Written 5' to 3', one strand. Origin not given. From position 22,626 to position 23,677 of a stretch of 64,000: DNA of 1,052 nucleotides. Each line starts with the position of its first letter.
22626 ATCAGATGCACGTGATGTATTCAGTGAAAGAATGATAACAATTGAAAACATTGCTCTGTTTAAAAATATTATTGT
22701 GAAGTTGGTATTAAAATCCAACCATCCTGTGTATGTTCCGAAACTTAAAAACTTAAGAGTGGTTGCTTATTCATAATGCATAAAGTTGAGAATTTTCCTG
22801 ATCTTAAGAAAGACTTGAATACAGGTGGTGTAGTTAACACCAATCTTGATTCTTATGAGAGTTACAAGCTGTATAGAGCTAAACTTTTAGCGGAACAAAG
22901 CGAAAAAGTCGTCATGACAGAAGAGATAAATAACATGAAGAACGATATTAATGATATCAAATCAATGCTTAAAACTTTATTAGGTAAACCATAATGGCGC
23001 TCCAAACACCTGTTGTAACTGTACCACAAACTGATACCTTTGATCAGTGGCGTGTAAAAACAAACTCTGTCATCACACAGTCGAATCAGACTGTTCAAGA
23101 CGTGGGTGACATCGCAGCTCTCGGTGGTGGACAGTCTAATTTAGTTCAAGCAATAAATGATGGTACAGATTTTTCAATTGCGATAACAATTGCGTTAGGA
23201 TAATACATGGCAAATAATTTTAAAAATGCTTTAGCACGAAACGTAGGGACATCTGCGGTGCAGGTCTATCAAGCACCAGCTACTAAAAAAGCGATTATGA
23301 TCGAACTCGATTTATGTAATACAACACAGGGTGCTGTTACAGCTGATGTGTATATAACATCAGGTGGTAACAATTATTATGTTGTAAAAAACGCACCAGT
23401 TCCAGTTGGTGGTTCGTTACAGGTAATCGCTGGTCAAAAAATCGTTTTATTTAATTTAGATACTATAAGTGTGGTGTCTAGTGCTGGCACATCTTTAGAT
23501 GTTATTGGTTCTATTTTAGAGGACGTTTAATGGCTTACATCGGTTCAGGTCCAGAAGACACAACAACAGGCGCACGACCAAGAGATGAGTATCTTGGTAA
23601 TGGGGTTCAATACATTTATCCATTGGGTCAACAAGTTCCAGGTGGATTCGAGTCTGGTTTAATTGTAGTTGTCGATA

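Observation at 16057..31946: Two giant virion proteins, each followed by a small protein with a T7 gp17-like N-terminal domain (possible duplicated module)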

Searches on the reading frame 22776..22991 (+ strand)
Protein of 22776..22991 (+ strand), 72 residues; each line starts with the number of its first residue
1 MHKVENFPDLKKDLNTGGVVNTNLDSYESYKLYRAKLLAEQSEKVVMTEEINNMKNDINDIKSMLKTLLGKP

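Call 7: search_protein_families(library=pfam, proteins=[window:22776-22991:+], max_evalue=0.1)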
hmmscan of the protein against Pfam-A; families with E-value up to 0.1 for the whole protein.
window:22776-22991:+ (72 aa): 3 families
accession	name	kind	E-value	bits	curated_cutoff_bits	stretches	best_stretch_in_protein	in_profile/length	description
PF12325.13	TMF_TATA_bd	-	0.022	15.3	29.1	1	48-68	91-111/115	TATA element modulatory factor 1 TATA binding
PF24073.1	DUF7365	-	0.026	15.1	27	1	40-67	68-96/101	Coiled-coil region of unknown function (DUF7365)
PF10779.14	XhlA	-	0.027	15.1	34.7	1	20-68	9-51/67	Haemolysin XhlA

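Call 8: search_protein_families(library=phrogs, proteins=[window:22776-22991:+], max_evalue=0.01)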
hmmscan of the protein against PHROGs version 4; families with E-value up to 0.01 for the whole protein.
window:22776-22991:+ (72 aa): 3 families
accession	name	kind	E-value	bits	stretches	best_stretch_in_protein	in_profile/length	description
phrog_473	-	head and packaging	2e-15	58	1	2-71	4-73/75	virion structural protein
phrog_33933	-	unknown function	0.003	18.3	1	48-69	18-39/48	-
phrog_689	-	lysis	0.0094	17.2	0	5-65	9-69/91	holin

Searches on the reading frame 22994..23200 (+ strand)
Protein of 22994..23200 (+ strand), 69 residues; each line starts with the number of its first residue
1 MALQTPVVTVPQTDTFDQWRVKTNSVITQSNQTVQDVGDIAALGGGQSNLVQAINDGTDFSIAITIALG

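Call 7: search_protein_families(library=pfam, proteins=[window:22994-23200:+], max_evalue=0.1)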
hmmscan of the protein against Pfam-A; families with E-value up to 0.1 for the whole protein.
window:22994-23200:+ (69 aa): 1 family
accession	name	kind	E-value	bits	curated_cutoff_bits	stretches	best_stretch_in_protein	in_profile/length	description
PF00891.24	Methyltransf_2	-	0.075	12.8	22.3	1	17-55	45-81/210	O-methyltransferase domain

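Call 8: search_protein_families(library=phrogs, proteins=[window:22994-23200:+], max_evalue=0.01)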
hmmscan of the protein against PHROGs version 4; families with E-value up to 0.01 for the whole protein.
window:22994-23200:+ (69 aa): 1 family
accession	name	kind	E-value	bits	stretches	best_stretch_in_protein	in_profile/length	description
phrog_5793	-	unknown function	0.0033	17.2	1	10-57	6-47/581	-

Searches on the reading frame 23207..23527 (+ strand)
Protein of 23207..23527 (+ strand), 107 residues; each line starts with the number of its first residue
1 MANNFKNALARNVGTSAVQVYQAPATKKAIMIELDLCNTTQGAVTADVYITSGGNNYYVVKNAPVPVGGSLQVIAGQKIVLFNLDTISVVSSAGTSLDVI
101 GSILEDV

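Call 7: search_protein_families(library=pfam, proteins=[window:23207-23527:+], max_evalue=0.1)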
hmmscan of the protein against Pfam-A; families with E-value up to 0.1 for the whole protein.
window:23207-23527:+ (107 aa): 0 families

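Call 8: search_protein_families(library=phrogs, proteins=[window:23207-23527:+], max_evalue=0.01)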
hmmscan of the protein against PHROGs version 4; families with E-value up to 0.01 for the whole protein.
window:23207-23527:+ (107 aa): 2 families
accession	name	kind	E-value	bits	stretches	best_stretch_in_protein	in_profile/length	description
phrog_1276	-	unknown function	3.1e-09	37.8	1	1-105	1-110/325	-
phrog_26609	-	unknown function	5e-06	27.2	1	19-106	89-178/180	-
